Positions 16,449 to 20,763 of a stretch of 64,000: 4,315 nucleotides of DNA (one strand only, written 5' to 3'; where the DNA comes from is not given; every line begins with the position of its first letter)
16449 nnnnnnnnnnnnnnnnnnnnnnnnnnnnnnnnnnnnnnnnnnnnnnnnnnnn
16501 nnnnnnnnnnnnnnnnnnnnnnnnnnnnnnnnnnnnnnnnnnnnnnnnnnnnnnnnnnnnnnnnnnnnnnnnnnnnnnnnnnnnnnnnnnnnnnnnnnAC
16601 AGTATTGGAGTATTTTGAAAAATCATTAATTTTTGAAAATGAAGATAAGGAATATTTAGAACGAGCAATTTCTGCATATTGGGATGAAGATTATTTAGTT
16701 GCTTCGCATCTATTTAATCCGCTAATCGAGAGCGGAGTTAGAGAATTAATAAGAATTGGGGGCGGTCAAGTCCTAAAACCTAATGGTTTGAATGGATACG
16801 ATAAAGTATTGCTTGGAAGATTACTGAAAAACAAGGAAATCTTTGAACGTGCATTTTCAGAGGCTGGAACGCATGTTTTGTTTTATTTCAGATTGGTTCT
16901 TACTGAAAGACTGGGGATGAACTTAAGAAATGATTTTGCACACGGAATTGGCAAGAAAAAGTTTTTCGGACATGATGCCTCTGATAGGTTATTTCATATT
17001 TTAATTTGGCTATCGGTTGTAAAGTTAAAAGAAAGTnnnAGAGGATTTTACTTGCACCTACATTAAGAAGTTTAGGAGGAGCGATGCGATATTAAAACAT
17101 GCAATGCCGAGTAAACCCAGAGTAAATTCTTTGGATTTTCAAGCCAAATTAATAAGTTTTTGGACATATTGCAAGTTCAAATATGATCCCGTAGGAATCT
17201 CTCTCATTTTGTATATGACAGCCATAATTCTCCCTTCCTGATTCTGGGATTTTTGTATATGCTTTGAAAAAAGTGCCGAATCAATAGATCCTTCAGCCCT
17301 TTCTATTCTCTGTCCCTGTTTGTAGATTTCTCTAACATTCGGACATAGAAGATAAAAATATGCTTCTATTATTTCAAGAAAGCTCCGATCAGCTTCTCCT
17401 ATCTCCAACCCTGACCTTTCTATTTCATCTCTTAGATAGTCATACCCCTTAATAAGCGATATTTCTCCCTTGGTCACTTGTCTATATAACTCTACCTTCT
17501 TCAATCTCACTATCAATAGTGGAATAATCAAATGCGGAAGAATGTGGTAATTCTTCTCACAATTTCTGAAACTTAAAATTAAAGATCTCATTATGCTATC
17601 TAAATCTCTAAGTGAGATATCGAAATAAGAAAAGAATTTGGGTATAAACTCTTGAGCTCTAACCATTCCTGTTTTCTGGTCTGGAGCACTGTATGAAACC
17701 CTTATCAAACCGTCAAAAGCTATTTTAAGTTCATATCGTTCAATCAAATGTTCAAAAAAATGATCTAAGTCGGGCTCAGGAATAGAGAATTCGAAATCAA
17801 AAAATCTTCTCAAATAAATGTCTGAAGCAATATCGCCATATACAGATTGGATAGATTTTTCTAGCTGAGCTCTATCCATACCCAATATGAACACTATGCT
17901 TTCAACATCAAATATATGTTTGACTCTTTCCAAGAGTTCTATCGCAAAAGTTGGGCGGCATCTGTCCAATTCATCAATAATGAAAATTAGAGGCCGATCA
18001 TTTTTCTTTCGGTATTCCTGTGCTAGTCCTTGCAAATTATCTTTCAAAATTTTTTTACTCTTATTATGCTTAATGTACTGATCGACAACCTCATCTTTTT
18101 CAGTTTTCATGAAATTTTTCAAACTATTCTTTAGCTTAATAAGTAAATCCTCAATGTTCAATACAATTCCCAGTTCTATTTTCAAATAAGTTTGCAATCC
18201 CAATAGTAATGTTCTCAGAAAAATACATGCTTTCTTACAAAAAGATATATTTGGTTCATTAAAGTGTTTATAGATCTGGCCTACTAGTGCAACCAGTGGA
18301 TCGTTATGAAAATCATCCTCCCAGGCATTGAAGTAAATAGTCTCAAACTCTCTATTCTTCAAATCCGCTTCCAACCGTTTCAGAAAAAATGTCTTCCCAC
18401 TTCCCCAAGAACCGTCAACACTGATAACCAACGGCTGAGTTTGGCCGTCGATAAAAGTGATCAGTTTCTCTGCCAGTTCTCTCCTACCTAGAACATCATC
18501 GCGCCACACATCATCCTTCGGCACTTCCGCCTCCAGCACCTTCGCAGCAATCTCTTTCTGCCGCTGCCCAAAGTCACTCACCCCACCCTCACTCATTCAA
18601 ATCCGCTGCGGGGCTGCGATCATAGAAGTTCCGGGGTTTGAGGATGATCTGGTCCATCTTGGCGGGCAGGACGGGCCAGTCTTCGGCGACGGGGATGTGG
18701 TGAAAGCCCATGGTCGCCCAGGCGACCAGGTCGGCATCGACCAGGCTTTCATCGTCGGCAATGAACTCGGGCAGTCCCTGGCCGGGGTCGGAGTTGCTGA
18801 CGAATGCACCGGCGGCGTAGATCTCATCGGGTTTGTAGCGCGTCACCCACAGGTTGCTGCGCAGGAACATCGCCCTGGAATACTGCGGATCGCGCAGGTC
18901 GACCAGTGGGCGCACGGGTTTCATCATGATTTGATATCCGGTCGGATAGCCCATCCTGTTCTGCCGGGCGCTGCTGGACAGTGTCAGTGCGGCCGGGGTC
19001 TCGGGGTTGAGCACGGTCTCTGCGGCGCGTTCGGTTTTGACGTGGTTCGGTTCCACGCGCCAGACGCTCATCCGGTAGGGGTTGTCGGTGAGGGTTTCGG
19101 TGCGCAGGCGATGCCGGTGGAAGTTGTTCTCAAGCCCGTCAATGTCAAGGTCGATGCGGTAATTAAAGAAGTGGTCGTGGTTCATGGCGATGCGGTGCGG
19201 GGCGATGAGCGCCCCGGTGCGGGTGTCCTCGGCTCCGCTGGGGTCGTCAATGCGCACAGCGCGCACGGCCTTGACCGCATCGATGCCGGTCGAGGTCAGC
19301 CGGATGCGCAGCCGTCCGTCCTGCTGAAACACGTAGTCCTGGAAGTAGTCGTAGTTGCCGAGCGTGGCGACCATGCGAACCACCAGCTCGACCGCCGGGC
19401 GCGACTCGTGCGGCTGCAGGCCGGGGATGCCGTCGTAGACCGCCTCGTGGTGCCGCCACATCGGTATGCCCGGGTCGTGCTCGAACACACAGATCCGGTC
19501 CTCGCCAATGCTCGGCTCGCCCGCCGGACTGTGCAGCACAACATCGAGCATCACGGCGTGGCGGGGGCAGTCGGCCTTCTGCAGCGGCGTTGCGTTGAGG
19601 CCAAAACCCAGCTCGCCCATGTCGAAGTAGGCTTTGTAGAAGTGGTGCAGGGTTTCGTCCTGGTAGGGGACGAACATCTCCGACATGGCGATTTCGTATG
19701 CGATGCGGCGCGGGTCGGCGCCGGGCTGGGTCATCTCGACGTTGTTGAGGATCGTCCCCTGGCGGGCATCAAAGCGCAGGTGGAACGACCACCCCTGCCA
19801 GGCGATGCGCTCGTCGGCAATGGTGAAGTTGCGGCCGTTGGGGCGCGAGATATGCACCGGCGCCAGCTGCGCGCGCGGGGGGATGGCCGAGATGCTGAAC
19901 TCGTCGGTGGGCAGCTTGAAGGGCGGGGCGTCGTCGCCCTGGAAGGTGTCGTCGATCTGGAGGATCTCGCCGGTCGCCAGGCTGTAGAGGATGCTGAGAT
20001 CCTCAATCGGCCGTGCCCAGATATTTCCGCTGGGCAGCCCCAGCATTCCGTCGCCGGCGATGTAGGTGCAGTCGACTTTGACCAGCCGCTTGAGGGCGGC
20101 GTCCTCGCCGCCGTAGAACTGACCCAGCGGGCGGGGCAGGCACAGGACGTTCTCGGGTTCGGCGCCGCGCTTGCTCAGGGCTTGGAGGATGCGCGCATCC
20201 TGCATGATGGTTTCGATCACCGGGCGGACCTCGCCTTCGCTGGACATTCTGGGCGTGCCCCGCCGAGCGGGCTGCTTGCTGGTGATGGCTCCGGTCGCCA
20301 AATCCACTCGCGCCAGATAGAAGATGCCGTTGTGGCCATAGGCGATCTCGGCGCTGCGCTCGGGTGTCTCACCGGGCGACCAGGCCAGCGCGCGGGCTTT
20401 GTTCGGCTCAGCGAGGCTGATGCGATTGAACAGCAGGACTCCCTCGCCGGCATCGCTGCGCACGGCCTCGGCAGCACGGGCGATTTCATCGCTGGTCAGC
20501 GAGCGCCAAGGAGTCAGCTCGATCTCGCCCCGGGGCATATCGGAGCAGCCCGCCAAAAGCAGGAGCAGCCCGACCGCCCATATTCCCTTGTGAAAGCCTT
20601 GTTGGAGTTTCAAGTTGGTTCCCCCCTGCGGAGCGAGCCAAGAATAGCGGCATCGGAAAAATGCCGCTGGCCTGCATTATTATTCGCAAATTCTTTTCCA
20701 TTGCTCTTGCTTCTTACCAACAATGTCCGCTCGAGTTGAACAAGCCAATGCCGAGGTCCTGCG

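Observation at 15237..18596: Convergent pair of uncharacterised large proteins, a HEPN-motif protein (600 aa) and a KAP NTPase (485 aa), as a candidate novel defence module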

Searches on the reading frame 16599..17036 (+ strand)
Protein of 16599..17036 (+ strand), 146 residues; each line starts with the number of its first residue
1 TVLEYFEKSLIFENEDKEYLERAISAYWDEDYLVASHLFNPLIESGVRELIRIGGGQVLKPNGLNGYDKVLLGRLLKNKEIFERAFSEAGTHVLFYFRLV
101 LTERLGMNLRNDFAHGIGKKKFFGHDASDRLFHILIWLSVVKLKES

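Call 63: predict_structure(alignment_id=A6)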
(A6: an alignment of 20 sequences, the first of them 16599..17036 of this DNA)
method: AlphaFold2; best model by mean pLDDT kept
length: 146 residues; sequences in the alignment: 20
mean_pLDDT: 72.8   pTM: 0.69
mean pLDDT of the five models: 72.8, 69.9, 66.6, 66.5, 65.1
residues with pLDDT >= 90: 16; 70-90: 73; 50-70: 44; < 50: 13
segments of 3 or more residues with pLDDT < 50: 107-118
pLDDT, mean of each block of 10 residues (from residue 1): 85 90 93 87 82 65 54 68 75 69 54 47 72 87 62
secondary structure, 60 per line:
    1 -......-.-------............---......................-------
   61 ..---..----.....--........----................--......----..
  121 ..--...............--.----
elements in order: H2-7 H17-28 H32-53 H72-76 H79-86 H91-106 H109-114 H119-122 H125-139

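Call 65: fold_search(model_id=the predicted structure, library=pdb)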
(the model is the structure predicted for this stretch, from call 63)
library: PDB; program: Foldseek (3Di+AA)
matches with E <= 10: 36; with E <= 0.001: 0
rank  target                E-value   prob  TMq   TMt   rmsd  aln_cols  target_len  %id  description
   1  2q00_B                1.9e+00  0.28  0.34  0.38   7.0       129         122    9  Crystal structure of the P95883_SULSO protein from Sulfolobus solfataricus. NESG target SsR10. (released 2007-05-29)
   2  7o37_c                2.0e+00  0.15  0.33  0.23  10.4       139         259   14  Murine supercomplex CIII2CIV in the assembled locked conformation (released 2021-10-13)
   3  9ca3_B                2.4e+00  0.08  0.24  0.15  13.1       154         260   15  Crystal structure of MarE C280S in complex with cyanide bound heme and its native substrate, beta-methyl-L-tryptophan (released 2025-04-02)
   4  3o3x                  2.7e+00  0.08  0.28  0.23  12.3       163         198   10  Crystal structure of gp41-5, a single-chain 5-helix-bundle based on HIV gp41 (released 2011-07-27)
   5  5yjc_B                3.0e+00  0.23  0.44  0.31   7.5       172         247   14  Structural insights into the CRISPR-Cas-associated ribonuclease activity of Staphylococcus epidermidis Csm6 (released 2018-10-17)
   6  2q00_A                3.9e+00  0.30  0.43  0.51   5.8       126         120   10  Crystal structure of the P95883_SULSO protein from Sulfolobus solfataricus. NESG target SsR10. (released 2007-05-29)
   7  1or3                  4.1e+00  0.04  0.20  0.21  15.3       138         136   14  APOLIPOPROTEIN E3 (APOE3), TRIGONAL TRUNCATION MUTANT 165 (released 2000-05-24)
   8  8pw5_p                4.5e+00  0.09  0.32  0.22  10.1       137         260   16  CS respirasome from murine liver (released 2024-04-24)
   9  9y0i_A                4.7e+00  0.06  0.22  0.20  11.3       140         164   11  Crystal structure of designed switching homodimer CSD20f3A (released 2025-09-10)
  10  3glf_A                5.0e+00  0.10  0.33  0.18   9.9       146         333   14  Crystal Structure of the Ecoli Clamp Loader Bound to Primer-Template DNA (released 2009-05-26)
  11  8ugh_4C               5.0e+00  0.08  0.31  0.21  10.6       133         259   16  In-situ structure of typeA supercomplex with lipids in respiratory chain (composite) (released 2024-06-19)
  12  8hcr_G                5.5e+00  0.04  0.20  0.17  12.4       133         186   15  Cryo-EM structure of the Mycobacterium tuberculosis cytochrome bcc:aa3 supercomplex and a novel inhibitor targeting su (released 2023-05-03)
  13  3o42_A                5.8e+00  0.04  0.23  0.19  12.7       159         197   11  Complex of an alpha/beta-peptide based on the gp41 CHR domain bound to gp41-5 (released 2011-08-24)
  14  2kc3_MODEL_1_A        5.8e+00  0.02  0.20  0.17  16.7       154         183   13  NMR solution structure of complete receptor binding domain of human apolipoprotein E (released 2009-04-14)
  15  9min_I                6.4e+00  0.16  0.42  0.47   7.1       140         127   11  Structure of a designed minibinder to NYESO1-A*02:01 (released 2025-08-06)
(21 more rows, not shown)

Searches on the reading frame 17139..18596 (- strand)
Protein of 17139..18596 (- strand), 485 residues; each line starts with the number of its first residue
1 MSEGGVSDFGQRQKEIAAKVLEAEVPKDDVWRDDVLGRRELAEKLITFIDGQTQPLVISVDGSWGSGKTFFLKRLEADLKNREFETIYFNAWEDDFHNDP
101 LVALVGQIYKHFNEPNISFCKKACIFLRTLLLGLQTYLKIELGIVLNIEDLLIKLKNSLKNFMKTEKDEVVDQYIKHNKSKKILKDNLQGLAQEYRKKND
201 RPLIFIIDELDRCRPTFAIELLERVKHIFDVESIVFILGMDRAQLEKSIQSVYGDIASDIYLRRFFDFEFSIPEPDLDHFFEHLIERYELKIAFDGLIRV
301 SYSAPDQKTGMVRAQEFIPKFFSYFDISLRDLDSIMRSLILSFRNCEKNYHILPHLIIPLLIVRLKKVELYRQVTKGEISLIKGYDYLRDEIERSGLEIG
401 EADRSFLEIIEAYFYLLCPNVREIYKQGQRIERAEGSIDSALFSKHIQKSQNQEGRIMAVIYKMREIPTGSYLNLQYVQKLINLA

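Call 3: search_protein_families(library=pfam, proteins=[window:17139-18596:-], max_evalue=0.01)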
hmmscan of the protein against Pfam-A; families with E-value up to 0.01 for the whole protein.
window:17139-18596:- (485 aa): 10 families
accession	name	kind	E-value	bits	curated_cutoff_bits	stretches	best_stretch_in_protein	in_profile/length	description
PF07693.20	KAP_NTPase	-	2.9e-39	135.5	20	1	39-339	2-286/293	KAP family P-loop domain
PF13401.12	AAA_22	-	9.9e-08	32.8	27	1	56-238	6-120/130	AAA domain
PF24883.2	NPHP3_N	-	7.1e-06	26.7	24.8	0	159-230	83-151/164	Nephrocystin 3, N-terminal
PF25199.1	nSTAND_NTPase5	-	3.3e-05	24.2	34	1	36-91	19-78/145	Novel STAND NTPase 5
PF13191.12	AAA_16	-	0.00019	22.4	32.6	1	36-216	3-147/167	AAA ATPase domain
PF13173.12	AAA_14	-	0.00043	20.7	27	0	57-108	4-54/129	AAA domain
PF01637.24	ATPase_2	-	0.0007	19.9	33.2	1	53-214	18-123/225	ATPase domain predominantly from Archaea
PF09820.16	AAA-ATPase_like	-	0.0017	18.6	26.1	1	146-212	85-151/201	Predicted AAA-ATPase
PF10923.14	BrxC_BrxD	-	0.0045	16.4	22.2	0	60-87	54-81/414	BREX system ATP-binding protein BrxC/D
PF07728.20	AAA_5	-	0.0058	17.1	22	0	62-91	6-35/139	AAA domain (dynein-related subfamily)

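Call 4: search_protein_families(library=padloc, proteins=[window:17139-18596:-], max_evalue=0.01)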
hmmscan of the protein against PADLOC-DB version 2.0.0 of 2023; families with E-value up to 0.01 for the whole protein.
window:17139-18596:- (485 aa): 9 families
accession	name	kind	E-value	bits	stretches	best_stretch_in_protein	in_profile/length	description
PDLC04959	PDC-S20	-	2.3e-107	358.4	1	20-484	5-458/464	-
PDLC04956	PDC-S20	-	6.9e-57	191.8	1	34-427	12-408/450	-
PDLC04957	PDC-S20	-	1.7e-40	137.9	1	32-278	4-261/446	-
PDLC04958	PDC-S20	-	3.4e-40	136.7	1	33-290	3-271/458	-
PDLC02361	PifA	-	6.6e-22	75.9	1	33-373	16-345/720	PifA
PDLC02209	QatA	-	6.9e-18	62.6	1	34-257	11-258/646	-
PDLC02210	QatA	-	3.2e-13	47.1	1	53-257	30-259/593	-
PDLC05031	PDC-S49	-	0.00014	18.8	1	60-88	29-57/624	-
PDLC05029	PDC-S49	-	0.00014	18.7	1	58-87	26-55/619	-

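Call 7: search_protein_families(library=ncbifam, proteins=[window:17139-18596:-], max_evalue=0.01)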
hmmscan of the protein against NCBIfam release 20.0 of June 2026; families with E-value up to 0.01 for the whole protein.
window:17139-18596:- (485 aa): 2 families
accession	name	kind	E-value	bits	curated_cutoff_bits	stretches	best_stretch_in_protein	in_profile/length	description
NF041923.1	QatA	equivalog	8.9e-20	70.9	600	1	34-259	11-259/628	Qat anti-phage system ATPase QatA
NF005807.0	PRK07667.1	equivalog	0.0011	18.6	221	0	52-89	14-51/193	kinase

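Call 25: find_homologous_proteins(query=window:17139-18596:-, max_evalue=0.001)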
Query window:17139-18596:- (485 aa): 3570 proteins with E <= 0.001 among 8000 candidates; the best 120 are listed.
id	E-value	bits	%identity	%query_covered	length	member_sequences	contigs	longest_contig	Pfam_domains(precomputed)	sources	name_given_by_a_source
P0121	0.0e+0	1065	100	99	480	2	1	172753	PF07693.21,PF24883.3,PF13401.13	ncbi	-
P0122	2.3e-89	319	45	76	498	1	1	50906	PF07693.21,PF24883.3,PF13401.13,PF13191.13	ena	-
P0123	5.5e-87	311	41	82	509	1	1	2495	PF07693.21,PF13401.13,PF13191.13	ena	-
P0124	7.6e-87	311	40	85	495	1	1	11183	PF07693.21,PF24883.3,PF13401.13,PF01637.25,PF13191.13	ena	-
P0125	1.0e-86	310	39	86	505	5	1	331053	PF07693.21,PF24883.3,PF13401.13,PF13191.13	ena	-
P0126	1.9e-86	309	41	87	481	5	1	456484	PF07693.21,PF24883.3,PF13401.13,PF01637.25,PF13191.13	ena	-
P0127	2.9e-86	309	41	85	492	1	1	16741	PF07693.21,PF13401.13,PF13191.13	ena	-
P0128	3.0e-86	309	39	95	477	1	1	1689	PF07693.21,PF24883.3,PF13401.13,PF01637.25,PF13191.13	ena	-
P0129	4.4e-86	308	39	95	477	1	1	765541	PF07693.21,PF24883.3,PF13401.13,PF13191.13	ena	-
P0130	1.0e-85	307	41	84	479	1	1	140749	PF07693.21,PF24883.3,PF13401.13,PF13191.13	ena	-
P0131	1.3e-85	307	38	98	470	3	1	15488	PF07693.21,PF13401.13,PF13191.13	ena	-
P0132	1.6e-85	306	37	98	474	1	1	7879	PF07693.21,PF24883.3,PF13401.13,PF13191.13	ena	-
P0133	1.6e-85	306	40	84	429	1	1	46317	PF07693.21,PF24883.3,PF13191.13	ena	-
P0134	1.8e-85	306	41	81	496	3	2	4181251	PF07693.21,PF13401.13,PF01637.25,PF13191.13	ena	-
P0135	2.3e-85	306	39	99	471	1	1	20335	PF07693.21,PF24883.3,PF13401.13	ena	-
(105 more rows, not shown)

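Call 30: find_related_loci(query=A4, collection=metagenome_contigs, flank=8000)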
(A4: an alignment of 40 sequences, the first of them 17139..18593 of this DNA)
Query A4 (484 aa) in metagenome_contigs; peptide patterns used: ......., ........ (x = any residue, [..] = any of these).
600 stretches matched a pattern (row limit reached: there are more); 571 encode a relative of the query (tblastn E <= 1e-3); the best 80 are kept; 80 distinct loci.
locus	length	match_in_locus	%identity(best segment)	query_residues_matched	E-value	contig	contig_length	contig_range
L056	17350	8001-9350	36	18-483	8e-90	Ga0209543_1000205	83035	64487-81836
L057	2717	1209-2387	39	15-416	1e-86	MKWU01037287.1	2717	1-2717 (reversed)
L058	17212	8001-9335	36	18-483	3e-79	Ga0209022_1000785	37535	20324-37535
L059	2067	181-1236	41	15-377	8e-81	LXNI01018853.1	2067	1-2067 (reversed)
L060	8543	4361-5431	40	24-389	1e-76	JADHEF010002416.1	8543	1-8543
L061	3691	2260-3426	37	13-399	6e-72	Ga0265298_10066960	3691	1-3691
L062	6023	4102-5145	37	18-379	3e-69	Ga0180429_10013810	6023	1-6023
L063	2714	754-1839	37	21-379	1e-68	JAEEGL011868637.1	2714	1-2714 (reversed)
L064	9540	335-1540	35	21-434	3e-66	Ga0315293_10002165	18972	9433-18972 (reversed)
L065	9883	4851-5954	32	24-389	9e-65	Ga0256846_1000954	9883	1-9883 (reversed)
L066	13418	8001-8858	40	6-297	9e-64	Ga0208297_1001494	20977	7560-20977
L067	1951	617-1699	36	18-387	3e-65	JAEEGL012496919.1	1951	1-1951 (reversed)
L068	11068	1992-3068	35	32-387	8e-63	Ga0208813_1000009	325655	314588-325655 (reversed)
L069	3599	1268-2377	32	21-387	2e-60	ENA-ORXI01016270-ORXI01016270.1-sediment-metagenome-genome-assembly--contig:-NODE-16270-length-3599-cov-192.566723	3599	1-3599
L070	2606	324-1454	32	11-379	1e-59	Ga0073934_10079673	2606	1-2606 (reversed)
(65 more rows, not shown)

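Call 53: search_protein_families(library=pfam, alignment_id=A5, max_evalue=0.001)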
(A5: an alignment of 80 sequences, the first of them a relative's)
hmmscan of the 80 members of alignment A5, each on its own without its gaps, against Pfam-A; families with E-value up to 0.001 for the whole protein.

A. member 1, L056:5829-7850:+ (674 aa): 2 families
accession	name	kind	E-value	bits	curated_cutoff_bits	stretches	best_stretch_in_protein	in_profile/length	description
PF02384.22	N6_Mtase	-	1.9e-58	198.7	20.4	1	158-463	5-277/311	N-6 DNA Methylase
PF12161.14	HsdM_N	-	4.3e-26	92.6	24.5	1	9-142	1-135/135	HsdM N-terminal domain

B. families by the number of members that match (of 80 scanned): 95 families (the first 25 are shown)
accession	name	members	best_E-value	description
PF01420.25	Methylase_S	8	1.3e-41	Type I restriction modification DNA specificity domain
PF04851.21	ResIII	4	5.6e-48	Type III restriction enzyme, res subunit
PF00270.35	DEAD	4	1.1e-12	DEAD/DEAH box helicase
PF02384.22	N6_Mtase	3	1.6e-101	N-6 DNA Methylase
PF12161.14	HsdM_N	3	2.8e-27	HsdM N-terminal domain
PF18766.7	SWI2_SNF2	3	2.2e-21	SWI2/SNF2 ATPase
PF13588.12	HSDR_N_2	3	4.4e-06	Type I restriction enzyme R protein N terminus (HSDR_N)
PF08463.15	EcoEI_R_C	2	8.3e-35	EcoEI R protein C-terminal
PF07669.17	Eco57I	2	1.8e-21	Eco57I restriction-modification methylase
PF13749.12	HATPase_c_4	2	5e-19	Putative ATP-dependent DNA helicase recG C-terminal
PF04326.19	SLFN_AlbA_2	2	2.2e-18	Schlafen, AlbA_2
PF03008.20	DUF234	2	4.4e-17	Archaea bacterial proteins of unknown function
PF01637.24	ATPase_2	2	1.4e-15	ATPase domain predominantly from Archaea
PF04313.20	HSDR_N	2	1.5e-09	Type I restriction enzyme R protein N terminus (HSDR_N)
PF00271.37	Helicase_C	2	3e-08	Helicase conserved C-terminal domain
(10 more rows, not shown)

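Call 83: find_encoding_contigs(protein=P0122, flank=7000, max_places=2)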
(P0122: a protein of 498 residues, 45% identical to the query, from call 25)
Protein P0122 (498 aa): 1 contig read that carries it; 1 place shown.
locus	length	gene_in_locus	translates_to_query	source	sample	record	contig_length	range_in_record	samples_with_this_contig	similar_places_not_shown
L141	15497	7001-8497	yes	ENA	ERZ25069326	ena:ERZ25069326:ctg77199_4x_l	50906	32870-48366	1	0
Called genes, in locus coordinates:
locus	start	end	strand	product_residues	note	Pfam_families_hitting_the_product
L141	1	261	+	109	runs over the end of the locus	PF19663:DUF6166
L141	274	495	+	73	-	-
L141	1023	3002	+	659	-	PF12161:HsdM_N, PF02384:N6_Mtase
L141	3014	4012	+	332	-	PF01972:SDH_protease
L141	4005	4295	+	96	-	-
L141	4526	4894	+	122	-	-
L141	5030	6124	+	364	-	PF03235:GmrSD_N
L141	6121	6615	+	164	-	PF18735:HEPN_RiboL-PSP (weak)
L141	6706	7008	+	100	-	-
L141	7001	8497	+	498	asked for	PF07693:KAP_NTPase, PF13191:AAA_16 (faint), PF24883:NPHP3_N (faint), PF13401:AAA_22 (faint)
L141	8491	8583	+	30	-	-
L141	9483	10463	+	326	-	PF05598:DUF772, PF01609:DDE_Tnp_1, PF13359:DDE_Tnp_4, PF13612:DDE_Tnp_1_3 (weak), PF13751:DDE_Tnp_1_6 (faint)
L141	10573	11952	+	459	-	PF01420:Methylase_S (faint)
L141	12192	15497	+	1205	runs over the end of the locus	PF28192:Cas13a_endoribonuclease, PF28350:Cas13a_C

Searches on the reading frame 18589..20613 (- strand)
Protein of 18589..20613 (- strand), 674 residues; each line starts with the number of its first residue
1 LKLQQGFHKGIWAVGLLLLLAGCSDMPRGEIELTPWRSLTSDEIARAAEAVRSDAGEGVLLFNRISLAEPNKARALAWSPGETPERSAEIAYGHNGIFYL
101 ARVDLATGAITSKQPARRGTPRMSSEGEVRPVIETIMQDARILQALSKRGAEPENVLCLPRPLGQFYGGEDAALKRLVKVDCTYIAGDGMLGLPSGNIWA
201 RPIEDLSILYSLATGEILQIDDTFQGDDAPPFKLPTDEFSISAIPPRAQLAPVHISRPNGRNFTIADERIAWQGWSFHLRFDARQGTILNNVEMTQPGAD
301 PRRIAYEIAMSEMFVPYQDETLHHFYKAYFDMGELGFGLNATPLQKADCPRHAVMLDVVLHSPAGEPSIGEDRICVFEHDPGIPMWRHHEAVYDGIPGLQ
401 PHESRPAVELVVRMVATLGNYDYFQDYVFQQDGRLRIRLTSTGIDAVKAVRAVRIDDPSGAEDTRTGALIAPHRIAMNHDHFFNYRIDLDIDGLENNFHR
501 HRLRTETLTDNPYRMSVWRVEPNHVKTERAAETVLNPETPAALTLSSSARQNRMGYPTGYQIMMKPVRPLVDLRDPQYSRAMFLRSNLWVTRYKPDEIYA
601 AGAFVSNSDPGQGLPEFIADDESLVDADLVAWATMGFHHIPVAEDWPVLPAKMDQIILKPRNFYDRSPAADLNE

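Call 3: search_protein_families(library=pfam, proteins=[window:18589-20613:-], max_evalue=0.01)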
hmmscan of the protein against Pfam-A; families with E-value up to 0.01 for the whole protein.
window:18589-20613:- (674 aa): 2 families
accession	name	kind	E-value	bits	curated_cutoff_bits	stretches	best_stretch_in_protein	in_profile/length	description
PF01179.26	Cu_amine_oxid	-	8.1e-116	387.7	27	1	254-669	2-406/407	Copper amine oxidase, enzyme domain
PF02727.21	Cu_amine_oxidN2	-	2e-06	28.4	21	1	37-115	4-86/87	Copper amine oxidase, N2 domain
